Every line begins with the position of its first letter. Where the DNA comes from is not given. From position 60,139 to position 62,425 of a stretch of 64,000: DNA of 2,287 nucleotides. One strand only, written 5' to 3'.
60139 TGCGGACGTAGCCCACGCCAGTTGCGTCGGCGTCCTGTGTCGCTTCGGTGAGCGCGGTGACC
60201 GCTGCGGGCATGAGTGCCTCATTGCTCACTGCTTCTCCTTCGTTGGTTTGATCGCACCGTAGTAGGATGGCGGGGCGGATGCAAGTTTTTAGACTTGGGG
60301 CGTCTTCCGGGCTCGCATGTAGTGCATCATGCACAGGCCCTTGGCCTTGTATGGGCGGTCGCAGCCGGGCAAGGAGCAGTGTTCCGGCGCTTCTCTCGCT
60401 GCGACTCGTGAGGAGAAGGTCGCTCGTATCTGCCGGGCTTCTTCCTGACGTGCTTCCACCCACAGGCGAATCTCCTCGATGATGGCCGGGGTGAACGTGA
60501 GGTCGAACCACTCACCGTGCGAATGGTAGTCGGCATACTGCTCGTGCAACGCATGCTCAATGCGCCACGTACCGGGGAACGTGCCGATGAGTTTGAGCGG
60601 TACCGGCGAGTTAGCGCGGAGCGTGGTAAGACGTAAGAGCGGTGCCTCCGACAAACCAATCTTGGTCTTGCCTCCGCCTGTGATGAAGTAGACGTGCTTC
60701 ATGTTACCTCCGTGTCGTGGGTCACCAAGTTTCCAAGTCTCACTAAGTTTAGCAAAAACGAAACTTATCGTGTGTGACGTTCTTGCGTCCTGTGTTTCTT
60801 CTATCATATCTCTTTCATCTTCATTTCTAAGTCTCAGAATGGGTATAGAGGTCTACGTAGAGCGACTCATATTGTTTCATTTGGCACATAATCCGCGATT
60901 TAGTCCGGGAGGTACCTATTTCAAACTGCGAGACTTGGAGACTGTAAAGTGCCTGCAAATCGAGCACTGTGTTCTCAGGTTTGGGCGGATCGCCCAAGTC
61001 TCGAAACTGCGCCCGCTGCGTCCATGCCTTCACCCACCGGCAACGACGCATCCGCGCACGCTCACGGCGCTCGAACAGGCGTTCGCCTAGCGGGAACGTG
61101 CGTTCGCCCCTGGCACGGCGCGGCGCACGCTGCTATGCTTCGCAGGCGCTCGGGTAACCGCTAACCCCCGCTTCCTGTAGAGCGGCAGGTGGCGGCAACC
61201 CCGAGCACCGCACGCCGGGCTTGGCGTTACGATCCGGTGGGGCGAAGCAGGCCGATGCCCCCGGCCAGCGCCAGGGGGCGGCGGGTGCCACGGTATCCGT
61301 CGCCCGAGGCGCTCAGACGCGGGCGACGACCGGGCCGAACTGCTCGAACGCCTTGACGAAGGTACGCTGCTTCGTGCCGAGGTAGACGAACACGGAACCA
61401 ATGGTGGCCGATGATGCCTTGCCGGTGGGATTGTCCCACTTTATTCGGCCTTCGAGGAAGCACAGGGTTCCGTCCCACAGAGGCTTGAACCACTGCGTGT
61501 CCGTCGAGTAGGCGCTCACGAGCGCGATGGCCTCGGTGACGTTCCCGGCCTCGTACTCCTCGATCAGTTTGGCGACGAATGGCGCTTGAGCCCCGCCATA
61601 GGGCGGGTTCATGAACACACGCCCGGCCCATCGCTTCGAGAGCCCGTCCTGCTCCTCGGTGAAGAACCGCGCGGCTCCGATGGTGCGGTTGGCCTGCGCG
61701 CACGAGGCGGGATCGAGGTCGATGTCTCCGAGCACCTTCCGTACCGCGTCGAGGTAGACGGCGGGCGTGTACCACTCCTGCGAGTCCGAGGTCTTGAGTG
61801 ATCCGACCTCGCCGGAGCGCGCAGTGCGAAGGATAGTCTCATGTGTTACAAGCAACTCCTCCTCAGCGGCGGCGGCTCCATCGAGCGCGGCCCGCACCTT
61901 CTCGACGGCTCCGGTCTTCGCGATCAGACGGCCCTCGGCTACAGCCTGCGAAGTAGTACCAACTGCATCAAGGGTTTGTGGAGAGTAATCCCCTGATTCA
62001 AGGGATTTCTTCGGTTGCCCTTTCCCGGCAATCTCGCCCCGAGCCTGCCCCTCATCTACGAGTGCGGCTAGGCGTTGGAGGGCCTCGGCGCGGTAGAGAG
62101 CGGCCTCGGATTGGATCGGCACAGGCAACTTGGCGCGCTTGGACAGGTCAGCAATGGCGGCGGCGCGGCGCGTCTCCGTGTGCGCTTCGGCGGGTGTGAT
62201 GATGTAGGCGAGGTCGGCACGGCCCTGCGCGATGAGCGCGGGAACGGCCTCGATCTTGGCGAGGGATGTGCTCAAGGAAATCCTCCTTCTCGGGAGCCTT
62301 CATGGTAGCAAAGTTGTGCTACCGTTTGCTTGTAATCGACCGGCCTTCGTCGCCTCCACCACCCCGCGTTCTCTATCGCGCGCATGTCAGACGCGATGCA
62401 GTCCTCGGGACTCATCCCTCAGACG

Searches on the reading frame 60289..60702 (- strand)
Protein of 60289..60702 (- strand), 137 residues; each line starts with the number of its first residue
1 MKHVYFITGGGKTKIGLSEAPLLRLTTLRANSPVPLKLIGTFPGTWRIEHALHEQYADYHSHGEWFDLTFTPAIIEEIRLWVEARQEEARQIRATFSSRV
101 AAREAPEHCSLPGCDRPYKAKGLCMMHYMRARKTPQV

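Call 44: search_protein_families(library=pfam, proteins=[window:60289-60702:-], max_evalue=0.01)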
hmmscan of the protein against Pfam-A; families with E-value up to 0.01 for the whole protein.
window:60289-60702:- (137 aa): 2 families
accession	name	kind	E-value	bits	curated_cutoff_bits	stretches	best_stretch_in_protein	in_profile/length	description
PF13455.12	MUG113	-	1.7e-07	32.2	22.3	1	14-71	2-64/73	Meiotically up-regulated gene 113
PF10544.15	T5orf172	-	5e-06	27.4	20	1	3-81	2-96/101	T5orf172 domain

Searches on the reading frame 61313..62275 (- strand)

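Call 44: search_protein_families(library=pfam, proteins=[window:61313-62275:-], max_evalue=0.01)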
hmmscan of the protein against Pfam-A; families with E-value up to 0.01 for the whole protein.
window:61313-62275:- (320 aa): 1 family
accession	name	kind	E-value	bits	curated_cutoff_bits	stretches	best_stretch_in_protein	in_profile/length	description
PF05869.16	Dam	-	6.6e-13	49.1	28.1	1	161-290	5-134/169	DNA N-6-adenine-methyltransferase (Dam)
